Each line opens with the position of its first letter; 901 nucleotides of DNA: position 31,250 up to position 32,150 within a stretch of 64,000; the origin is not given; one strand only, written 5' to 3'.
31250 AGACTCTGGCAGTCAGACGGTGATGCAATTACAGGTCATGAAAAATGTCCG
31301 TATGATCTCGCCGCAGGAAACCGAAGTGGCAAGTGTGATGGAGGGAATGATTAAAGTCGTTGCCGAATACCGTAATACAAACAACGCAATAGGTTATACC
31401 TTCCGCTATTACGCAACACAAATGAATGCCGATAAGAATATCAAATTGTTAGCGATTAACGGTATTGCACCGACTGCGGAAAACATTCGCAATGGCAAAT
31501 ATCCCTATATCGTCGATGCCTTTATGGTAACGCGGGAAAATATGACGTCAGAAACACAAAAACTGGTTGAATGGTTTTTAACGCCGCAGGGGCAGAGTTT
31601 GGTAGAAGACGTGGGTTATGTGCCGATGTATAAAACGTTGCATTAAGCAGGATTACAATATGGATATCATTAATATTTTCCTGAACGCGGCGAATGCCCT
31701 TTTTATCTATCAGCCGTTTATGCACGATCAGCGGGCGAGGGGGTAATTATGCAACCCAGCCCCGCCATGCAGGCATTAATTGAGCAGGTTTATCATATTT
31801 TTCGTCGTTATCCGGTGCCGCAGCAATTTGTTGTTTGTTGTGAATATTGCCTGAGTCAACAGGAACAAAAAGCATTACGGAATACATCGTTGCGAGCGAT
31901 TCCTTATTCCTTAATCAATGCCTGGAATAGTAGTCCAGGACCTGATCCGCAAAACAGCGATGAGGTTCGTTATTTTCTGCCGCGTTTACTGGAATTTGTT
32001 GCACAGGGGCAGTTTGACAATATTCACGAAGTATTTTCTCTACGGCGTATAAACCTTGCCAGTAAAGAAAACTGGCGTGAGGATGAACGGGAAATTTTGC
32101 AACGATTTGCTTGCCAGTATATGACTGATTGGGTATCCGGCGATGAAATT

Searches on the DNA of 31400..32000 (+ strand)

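Call 3: search_dna_similar(query=window:31400-32000:+, collection=ecoli_genomes, mode=near, max_rows=15)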
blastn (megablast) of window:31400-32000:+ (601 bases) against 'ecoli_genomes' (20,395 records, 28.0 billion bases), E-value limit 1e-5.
Records with a match: 3904; places in all: 3926; records where one place covers at least 80% of the query: 2424.
Genomes with a match: 3904 of 5426; with a place that covers at least 80% of the query: 2424. Places per genome that has any: lowest 1, median 1, highest 2. On chromosomes: 3926 places; on plasmids: 0.
Best place of each record, by identity: >=99% 1; 95-99% 590; 90-95% 2804; 80-90% 509.
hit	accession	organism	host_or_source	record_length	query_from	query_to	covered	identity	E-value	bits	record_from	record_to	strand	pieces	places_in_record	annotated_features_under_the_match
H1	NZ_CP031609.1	Escherichia coli strain N3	Homo sapiens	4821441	1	601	100%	100.0%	0e+0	1110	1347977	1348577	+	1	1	hypothetical protein | PstS family phosphate ABC transporter substrate-binding protein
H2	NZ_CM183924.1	Escherichia coli strain GMF054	Homo sapiens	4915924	1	601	100%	96.8%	0e+0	1005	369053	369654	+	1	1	hypothetical protein | PstS family phosphate ABC transporter substrate-binding protein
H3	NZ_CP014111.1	Escherichia coli strain FDAARGOS_144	Homo sapiens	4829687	1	601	100%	96.0%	0e+0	977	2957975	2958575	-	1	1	hypothetical protein | PstS family phosphate ABC transporter substrate-binding protein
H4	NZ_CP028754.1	Escherichia coli strain A21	opossum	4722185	1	601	100%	96.0%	0e+0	977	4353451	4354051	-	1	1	hypothetical protein | PstS family phosphate ABC transporter substrate-binding protein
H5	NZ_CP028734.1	Escherichia coli strain A42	Antechinus swainsonii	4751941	1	601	100%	96.0%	0e+0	977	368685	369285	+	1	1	hypothetical protein | PstS family phosphate ABC transporter substrate-binding protein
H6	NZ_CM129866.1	Escherichia coli strain PM06121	seawater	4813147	1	601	100%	96.0%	0e+0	977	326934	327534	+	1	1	hypothetical protein | PstS family phosphate ABC transporter substrate-binding protein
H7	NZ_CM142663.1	Escherichia coli strain UID2309220013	Homo sapiens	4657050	1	601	100%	96.0%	0e+0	977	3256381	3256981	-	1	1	hypothetical protein | PstS family phosphate ABC transporter substrate-binding protein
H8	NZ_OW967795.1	Escherichia coli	Homo sapiens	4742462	1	601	100%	96.0%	0e+0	977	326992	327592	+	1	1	hypothetical protein | PstS family phosphate ABC transporter substrate-binding protein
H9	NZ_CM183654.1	Escherichia coli strain GmM077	Homo sapiens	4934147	1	601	100%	96.0%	0e+0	977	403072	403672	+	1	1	hypothetical protein | PstS family phosphate ABC transporter substrate-binding protein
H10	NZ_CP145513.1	Escherichia coli strain L1PEag1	cape gooseberry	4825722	1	601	100%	95.8%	0e+0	972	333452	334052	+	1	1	hypothetical protein | PstS family phosphate ABC transporter substrate-binding protein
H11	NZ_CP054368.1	Escherichia coli strain SCU-115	Homo sapiens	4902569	1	601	100%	95.7%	0e+0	966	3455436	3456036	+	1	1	hypothetical protein | PstS family phosphate ABC transporter substrate-binding protein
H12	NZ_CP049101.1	Escherichia coli strain EC28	Homo sapiens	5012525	1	601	100%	95.7%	0e+0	966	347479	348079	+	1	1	hypothetical protein | PstS family phosphate ABC transporter substrate-binding protein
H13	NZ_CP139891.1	Escherichia coli strain ECO20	Homo sapiens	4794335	1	601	100%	95.7%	0e+0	966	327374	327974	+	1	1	hypothetical protein | PstS family phosphate ABC transporter substrate-binding protein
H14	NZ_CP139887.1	Escherichia coli strain ECO21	Homo sapiens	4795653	1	601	100%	95.7%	0e+0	966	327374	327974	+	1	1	hypothetical protein | PstS family phosphate ABC transporter substrate-binding protein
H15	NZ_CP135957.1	Escherichia coli strain MS1657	Gallus gallus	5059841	1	601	100%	95.7%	0e+0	966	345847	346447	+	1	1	hypothetical protein | PstS family phosphate ABC transporter substrate-binding protein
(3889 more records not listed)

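Call 5: get_annotated_region(hit=H1, flank=9000)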
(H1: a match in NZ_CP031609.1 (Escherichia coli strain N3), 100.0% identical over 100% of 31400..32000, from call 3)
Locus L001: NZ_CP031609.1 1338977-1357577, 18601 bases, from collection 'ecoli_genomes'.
description: Escherichia coli strain N3 chromosome, complete genome
organism: Escherichia coli strain N3 (NCBI taxid 562)
replicon: chromosome; assembly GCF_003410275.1
host: Homo sapiens; source: Rectal swab; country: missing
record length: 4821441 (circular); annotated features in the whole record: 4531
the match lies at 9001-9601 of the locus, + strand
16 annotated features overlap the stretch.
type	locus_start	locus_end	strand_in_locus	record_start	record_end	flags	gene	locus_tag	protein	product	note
CDS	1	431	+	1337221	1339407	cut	glgB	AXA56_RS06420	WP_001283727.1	1,4-alpha-glucan branching enzyme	-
CDS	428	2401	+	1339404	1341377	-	glgX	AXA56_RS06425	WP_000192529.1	glycogen debranching protein GlgX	-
CDS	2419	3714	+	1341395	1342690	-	glgC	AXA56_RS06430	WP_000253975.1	glucose-1-phosphate adenylyltransferase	-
CDS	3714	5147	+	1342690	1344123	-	glgA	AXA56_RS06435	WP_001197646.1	glycogen synthase GlgA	-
CDS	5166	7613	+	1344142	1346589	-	glgP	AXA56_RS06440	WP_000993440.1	glycogen phosphorylase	-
CDS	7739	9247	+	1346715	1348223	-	-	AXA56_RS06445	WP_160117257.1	PstS family phosphate ABC transporter substrate-binding protein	-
CDS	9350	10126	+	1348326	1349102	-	-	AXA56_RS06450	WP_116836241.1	hypothetical protein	-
CDS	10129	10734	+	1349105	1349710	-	-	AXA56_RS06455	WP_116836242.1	hypothetical protein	-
CDS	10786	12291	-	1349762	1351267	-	glpD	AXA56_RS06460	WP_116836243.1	glycerol-3-phosphate dehydrogenase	-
CDS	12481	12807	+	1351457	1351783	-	glpE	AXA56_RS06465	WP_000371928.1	thiosulfate sulfurtransferase GlpE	-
CDS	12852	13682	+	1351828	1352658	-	glpG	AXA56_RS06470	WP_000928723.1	rhomboid family intramembrane serine protease GlpG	-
CDS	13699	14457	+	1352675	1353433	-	-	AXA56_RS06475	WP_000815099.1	DeoR/GlpR family transcriptional regulator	-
CDS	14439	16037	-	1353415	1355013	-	rtcR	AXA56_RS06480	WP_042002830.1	DNA-binding transcriptional regulator RtcR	-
CDS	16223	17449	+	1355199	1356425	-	rtcB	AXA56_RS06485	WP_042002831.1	RNA-splicing ligase RtcB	-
CDS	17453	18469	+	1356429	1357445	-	rtcA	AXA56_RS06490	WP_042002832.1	RNA 3'-terminal phosphate cyclase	-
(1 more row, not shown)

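Call 7: search_dna_similar(query=window:31560-31860:+, collection=ecoli_genomes, mode=distant, max_rows=60, rows=spread)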
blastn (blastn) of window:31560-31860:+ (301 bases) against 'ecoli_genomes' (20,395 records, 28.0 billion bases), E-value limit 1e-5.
Records with a match: 3915; places in all: 4361; records where one place covers at least 80% of the query: 2901.
Genomes with a match: 3915 of 5426; with a place that covers at least 80% of the query: 2901. Places per genome that has any: lowest 1, median 1, highest 4. On chromosomes: 4361 places; on plasmids: 0.
Best place of each record, by identity: >=99% 1; 95-99% 197; 90-95% 1554; 80-90% 2162; 60-80% 1.
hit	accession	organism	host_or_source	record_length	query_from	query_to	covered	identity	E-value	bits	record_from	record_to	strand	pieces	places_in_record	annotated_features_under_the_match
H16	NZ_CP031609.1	Escherichia coli strain N3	Homo sapiens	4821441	1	301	100%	100.0%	1e-151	544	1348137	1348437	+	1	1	hypothetical protein | PstS family phosphate ABC transporter substrate-binding protein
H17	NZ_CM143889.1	Escherichia coli strain E28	Homo sapiens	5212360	1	301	100%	96.7%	5e-138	499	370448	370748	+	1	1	hypothetical protein | PstS family phosphate ABC transporter substrate-binding protein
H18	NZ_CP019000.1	Escherichia coli strain Ecol_AZ153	Homo sapiens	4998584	1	301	100%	94.7%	6e-130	471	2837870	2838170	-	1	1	hypothetical protein | PstS family phosphate ABC transporter substrate-binding protein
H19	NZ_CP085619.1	Escherichia coli strain EC32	Homo sapiens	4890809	1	301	100%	94.7%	6e-130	471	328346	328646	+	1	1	hypothetical protein | PstS family phosphate ABC transporter substrate-binding protein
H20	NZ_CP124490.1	Escherichia coli strain AVS0456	environmental: river near WWTP effluent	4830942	1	301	100%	94.7%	6e-130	471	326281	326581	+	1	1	hypothetical protein | PstS family phosphate ABC transporter substrate-binding protein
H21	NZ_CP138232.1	Escherichia coli strain EC958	Homo sapiens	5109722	1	301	100%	94.7%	6e-130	471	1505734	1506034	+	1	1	hypothetical protein | PstS family phosphate ABC transporter substrate-binding protein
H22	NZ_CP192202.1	Escherichia coli strain DSM 111506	Rectal swab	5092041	1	301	100%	94.7%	6e-130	471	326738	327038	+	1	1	hypothetical protein | PstS family phosphate ABC transporter substrate-binding protein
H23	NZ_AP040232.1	Escherichia coli strain NR3838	Homo sapiens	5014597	1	301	100%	94.7%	6e-130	471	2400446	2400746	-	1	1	hypothetical protein | PstS family phosphate ABC transporter substrate-binding protein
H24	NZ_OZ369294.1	Escherichia coli strain Esc1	not applicable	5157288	1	301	100%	94.7%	6e-130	471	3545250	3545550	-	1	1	hypothetical protein | PstS family phosphate ABC transporter substrate-binding protein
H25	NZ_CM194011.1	Escherichia coli strain KSEC38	Homo sapiens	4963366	1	301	100%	94.7%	6e-130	471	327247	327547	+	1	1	hypothetical protein | PstS family phosphate ABC transporter substrate-binding protein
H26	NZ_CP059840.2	Escherichia coli strain E2348/69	Homo sapiens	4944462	1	301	100%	93.7%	1e-125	458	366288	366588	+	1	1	hypothetical protein | PstS family phosphate ABC transporter substrate-binding protein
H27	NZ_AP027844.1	Escherichia coli strain 2017.18.02CC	Homo sapiens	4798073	1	299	99%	90.1%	2e-72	407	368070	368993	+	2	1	hypothetical protein (x2) | PstS family phosphate ABC transporter substrate-binding protein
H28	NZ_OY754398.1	Escherichia coli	-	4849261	1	299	99%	89.7%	9e-71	403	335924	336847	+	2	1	hypothetical protein (x2) | PstS family phosphate ABC transporter substrate-binding protein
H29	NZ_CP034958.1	Escherichia coli strain SCEC020026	Homo sapiens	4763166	1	299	99%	89.4%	1e-69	398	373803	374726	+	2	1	hypothetical protein (x2) | PstS family phosphate ABC transporter substrate-binding protein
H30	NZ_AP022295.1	Escherichia coli strain BEC1-S17-ESBL-07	-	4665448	1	299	99%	89.4%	1e-69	398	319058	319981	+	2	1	hypothetical protein (x2) | PstS family phosphate ABC transporter substrate-binding protein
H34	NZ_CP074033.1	Escherichia coli strain PI7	Pig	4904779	1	299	99%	89.4%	1e-69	398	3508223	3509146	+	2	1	YbbD family protein | hypothetical protein | PstS family phosphate ABC transporter substrate-binding protein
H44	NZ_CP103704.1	Escherichia coli strain ST361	Homo sapiens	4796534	1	299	99%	87.8%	1e-69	374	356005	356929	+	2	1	YbbD family protein | hypothetical protein | PstS family phosphate ABC transporter substrate-binding protein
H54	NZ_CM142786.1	Escherichia coli strain GPEC1210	chicken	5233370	16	301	88%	88.7%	4e-69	346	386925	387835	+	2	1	YbbD family protein | hypothetical protein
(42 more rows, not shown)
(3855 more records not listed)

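Call 8: get_annotated_region(hit=H34, flank=2500)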
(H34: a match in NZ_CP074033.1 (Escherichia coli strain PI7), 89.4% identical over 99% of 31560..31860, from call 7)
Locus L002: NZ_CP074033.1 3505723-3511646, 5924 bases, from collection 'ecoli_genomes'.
description: Escherichia coli strain PI7 chromosome, complete genome
organism: Escherichia coli strain PI7 (NCBI taxid 562)
replicon: chromosome; assembly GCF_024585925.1
host: Pig; source: Rectal Swab; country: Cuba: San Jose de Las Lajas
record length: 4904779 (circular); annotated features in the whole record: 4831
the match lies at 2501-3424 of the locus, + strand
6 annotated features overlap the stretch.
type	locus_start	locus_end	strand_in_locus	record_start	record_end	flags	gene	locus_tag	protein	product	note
CDS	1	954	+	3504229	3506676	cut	glgP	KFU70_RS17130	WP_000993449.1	glycogen phosphorylase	-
CDS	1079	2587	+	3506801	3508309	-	-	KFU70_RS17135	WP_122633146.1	PstS family phosphate ABC transporter substrate-binding protein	-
CDS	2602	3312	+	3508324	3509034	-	-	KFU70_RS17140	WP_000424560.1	YbbD family protein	-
CDS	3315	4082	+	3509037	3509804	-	-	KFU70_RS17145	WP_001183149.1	hypothetical protein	-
CDS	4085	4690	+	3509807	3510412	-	-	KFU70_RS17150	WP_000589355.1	hypothetical protein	-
CDS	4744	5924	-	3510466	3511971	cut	glpD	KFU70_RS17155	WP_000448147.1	glycerol-3-phosphate dehydrogenase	-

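Call 9: get_annotated_region(hit=H44, flank=2500)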
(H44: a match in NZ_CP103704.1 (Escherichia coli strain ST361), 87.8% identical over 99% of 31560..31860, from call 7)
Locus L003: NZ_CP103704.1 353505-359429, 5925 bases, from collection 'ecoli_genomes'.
description: Escherichia coli strain ST361 chromosome, complete genome
organism: Escherichia coli strain ST361 (NCBI taxid 562)
replicon: chromosome; assembly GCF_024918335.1
host: Homo sapiens; source: blood; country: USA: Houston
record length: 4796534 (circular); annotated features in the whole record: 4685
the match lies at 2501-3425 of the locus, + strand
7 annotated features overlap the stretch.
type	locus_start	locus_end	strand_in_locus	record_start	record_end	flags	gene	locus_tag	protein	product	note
CDS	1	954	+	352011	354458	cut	glgP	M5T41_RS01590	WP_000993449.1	glycogen phosphorylase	-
CDS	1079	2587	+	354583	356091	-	-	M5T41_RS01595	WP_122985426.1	PstS family phosphate ABC transporter substrate-binding protein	-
CDS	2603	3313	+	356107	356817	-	-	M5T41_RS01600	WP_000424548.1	YbbD family protein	-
CDS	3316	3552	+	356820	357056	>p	-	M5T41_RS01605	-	hypothetical protein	incomplete; partial in the middle of a contig; missing C-terminus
CDS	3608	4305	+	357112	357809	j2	-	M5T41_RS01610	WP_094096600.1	IS1-like element IS1A family transposase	programmed frameshift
CDS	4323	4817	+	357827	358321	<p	-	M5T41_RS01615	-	hypothetical protein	incomplete; partial in the middle of a contig; missing N-terminus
CDS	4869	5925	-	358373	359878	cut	glpD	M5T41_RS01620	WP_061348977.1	glycerol-3-phosphate dehydrogenase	-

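Call 10: get_annotated_region(hit=H54, flank=2500)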
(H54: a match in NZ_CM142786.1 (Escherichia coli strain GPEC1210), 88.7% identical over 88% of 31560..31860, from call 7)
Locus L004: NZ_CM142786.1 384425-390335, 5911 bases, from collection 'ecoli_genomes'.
description: Escherichia coli strain GPEC1210 chromosome, whole genome shotgun sequence
organism: Escherichia coli strain GPEC1210 (NCBI taxid 562)
replicon: chromosome; assembly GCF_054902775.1
host: -; source: chicken; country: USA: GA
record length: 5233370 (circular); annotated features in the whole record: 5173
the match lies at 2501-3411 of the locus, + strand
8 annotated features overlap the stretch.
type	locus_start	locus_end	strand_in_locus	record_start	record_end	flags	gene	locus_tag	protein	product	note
CDS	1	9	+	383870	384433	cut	-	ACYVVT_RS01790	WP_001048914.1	fimbrial protein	-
CDS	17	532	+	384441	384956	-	-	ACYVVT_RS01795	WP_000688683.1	fimbrial protein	-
CDS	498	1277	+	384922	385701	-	-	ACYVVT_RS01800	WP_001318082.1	fimbrial biogenesis chaperone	-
CDS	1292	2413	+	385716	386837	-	-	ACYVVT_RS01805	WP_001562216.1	fimbrial protein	-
CDS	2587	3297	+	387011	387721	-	-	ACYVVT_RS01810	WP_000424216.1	YbbD family protein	-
CDS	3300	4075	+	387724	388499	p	-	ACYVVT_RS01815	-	hypothetical protein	frameshifted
CDS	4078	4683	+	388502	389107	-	-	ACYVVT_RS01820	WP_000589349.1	hypothetical protein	-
CDS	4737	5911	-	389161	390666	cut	glpD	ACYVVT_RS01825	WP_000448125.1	glycerol-3-phosphate dehydrogenase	-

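Call 14: get_annotated_region(hit=H17, flank=2500)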
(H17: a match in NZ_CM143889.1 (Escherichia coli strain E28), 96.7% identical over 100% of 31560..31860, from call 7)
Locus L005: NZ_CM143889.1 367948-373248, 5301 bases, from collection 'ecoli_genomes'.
description: Escherichia coli strain E28 chromosome, whole genome shotgun sequence
organism: Escherichia coli strain E28 (NCBI taxid 562)
replicon: chromosome; assembly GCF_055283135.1
host: Homo sapiens; source: urine sample; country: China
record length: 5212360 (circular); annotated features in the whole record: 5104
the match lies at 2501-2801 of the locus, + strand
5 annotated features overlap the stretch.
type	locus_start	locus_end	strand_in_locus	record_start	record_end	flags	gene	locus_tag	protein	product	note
CDS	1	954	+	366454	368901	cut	glgP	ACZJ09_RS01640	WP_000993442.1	glycogen phosphorylase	-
CDS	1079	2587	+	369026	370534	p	-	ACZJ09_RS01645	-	PstS family phosphate ABC transporter substrate-binding protein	internal stop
CDS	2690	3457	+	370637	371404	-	-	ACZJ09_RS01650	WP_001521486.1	hypothetical protein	-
CDS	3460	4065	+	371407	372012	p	-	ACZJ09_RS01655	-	hypothetical protein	internal stop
CDS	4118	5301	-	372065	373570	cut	glpD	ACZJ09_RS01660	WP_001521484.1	glycerol-3-phosphate dehydrogenase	-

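Call 15: get_annotated_region(hit=H21, flank=2500)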
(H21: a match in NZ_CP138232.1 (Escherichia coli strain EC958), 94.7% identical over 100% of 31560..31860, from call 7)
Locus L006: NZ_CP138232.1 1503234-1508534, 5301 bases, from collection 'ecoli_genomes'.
description: Escherichia coli strain EC958 chromosome, complete genome
organism: Escherichia coli strain EC958 (NCBI taxid 562)
replicon: chromosome; assembly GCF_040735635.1
host: Homo sapiens; source: missing; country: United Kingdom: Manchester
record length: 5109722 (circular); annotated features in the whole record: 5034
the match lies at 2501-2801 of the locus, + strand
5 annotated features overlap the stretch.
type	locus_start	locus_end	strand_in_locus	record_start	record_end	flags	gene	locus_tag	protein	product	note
CDS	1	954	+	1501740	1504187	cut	glgP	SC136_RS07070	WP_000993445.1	glycogen phosphorylase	-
CDS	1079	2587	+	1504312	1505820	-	-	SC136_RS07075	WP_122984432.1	PstS family phosphate ABC transporter substrate-binding protein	-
CDS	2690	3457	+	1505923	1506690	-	-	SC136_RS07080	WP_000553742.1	hypothetical protein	-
CDS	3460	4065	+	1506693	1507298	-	-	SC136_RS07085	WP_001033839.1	hypothetical protein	-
CDS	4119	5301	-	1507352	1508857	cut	glpD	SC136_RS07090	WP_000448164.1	glycerol-3-phosphate dehydrogenase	-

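Call 16: get_annotated_region(hit=H26, flank=2500)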
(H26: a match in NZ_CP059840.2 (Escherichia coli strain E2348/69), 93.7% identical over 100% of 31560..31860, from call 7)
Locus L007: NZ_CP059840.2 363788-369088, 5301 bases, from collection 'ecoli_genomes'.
description: Escherichia coli strain E2348/69 chromosome, complete genome
organism: Escherichia coli strain E2348/69 (NCBI taxid 562)
replicon: chromosome; assembly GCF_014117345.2
host: Homo sapiens; source: stool; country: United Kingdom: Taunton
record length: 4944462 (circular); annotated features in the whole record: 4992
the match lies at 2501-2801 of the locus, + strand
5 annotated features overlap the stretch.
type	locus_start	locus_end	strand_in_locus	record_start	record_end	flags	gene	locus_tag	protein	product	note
CDS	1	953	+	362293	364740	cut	glgP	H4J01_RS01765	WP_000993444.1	glycogen phosphorylase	-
CDS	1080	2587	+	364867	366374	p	-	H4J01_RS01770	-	PstS family phosphate ABC transporter substrate-binding protein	frameshifted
CDS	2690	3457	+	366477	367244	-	-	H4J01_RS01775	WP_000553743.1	hypothetical protein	-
CDS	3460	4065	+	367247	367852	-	-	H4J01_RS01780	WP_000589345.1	hypothetical protein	-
CDS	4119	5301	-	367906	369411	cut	glpD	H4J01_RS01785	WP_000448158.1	glycerol-3-phosphate dehydrogenase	-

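Call 17: get_annotated_region(hit=H3, flank=2500)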
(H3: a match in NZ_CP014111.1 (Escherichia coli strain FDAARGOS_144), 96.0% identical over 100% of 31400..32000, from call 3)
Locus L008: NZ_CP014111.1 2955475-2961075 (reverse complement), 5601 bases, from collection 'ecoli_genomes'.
description: Escherichia coli strain FDAARGOS_144 chromosome, complete genome
organism: Escherichia coli strain FDAARGOS_144 (NCBI taxid 562)
replicon: chromosome; assembly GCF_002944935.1
host: Homo sapiens; source: urine; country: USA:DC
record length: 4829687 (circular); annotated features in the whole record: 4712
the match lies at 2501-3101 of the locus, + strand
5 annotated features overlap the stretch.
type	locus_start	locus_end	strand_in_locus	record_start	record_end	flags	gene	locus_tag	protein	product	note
CDS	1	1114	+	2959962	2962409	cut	glgP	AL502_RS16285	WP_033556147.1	glycogen phosphorylase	-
CDS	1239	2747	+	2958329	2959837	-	-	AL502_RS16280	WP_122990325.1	PstS family phosphate ABC transporter substrate-binding protein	-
CDS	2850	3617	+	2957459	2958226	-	-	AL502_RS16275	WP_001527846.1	hypothetical protein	-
CDS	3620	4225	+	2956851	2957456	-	-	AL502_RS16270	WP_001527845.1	hypothetical protein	-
CDS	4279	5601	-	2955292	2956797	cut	glpD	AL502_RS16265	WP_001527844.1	glycerol-3-phosphate dehydrogenase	-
